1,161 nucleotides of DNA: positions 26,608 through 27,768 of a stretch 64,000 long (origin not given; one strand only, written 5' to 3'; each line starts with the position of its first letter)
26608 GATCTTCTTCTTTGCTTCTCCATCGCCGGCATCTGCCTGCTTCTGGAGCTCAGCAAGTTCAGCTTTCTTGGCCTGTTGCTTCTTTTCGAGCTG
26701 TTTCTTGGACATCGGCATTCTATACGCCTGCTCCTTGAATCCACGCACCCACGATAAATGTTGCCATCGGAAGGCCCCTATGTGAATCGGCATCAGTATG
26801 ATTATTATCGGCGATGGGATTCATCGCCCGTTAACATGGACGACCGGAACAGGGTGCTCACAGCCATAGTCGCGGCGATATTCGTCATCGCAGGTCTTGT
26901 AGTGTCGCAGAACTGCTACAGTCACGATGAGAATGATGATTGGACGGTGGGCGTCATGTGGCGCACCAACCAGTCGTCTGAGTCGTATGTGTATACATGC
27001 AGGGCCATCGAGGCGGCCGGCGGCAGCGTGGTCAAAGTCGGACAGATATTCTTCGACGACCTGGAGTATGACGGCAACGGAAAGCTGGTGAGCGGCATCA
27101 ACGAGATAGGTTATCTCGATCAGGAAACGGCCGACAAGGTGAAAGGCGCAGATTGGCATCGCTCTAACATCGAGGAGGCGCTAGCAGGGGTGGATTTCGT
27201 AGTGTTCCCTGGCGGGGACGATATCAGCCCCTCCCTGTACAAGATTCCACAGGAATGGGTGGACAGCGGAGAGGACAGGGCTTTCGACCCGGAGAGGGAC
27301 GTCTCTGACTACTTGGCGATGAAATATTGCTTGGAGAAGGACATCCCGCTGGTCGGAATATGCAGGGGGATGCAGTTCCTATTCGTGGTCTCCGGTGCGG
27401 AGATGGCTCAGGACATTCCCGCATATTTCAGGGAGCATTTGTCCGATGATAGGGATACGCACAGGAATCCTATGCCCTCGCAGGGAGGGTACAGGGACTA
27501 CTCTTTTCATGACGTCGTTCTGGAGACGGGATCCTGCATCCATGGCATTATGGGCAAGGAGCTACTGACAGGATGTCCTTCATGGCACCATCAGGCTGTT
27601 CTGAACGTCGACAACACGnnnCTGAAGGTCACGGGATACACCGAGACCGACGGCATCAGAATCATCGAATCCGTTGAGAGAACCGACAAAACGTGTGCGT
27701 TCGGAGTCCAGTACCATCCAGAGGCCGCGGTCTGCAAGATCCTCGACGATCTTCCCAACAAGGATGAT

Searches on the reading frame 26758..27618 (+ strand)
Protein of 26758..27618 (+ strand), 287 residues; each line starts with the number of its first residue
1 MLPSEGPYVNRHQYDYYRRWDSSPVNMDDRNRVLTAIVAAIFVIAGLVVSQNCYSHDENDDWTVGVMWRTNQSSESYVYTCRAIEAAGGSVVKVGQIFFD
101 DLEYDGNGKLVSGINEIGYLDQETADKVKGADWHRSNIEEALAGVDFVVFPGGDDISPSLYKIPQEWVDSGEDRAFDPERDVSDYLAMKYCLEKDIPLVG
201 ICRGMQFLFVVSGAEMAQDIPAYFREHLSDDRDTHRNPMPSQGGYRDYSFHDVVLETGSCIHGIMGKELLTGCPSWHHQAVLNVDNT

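Call 10: search_protein_families(library=pfam, proteins=[window:26758-27618:+], max_evalue=0.01)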
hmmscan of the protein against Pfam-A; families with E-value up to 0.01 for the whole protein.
window:26758-27618:+ (287 aa): 2 families
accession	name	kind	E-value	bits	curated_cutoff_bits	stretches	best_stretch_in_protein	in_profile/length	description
PF07722.19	Peptidase_C26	-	3.2e-23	83.1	20.5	1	135-285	49-185/219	Peptidase C26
PF00117.34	GATase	-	0.00018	21.7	22.8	1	186-218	63-95/190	Glutamine amidotransferase class-I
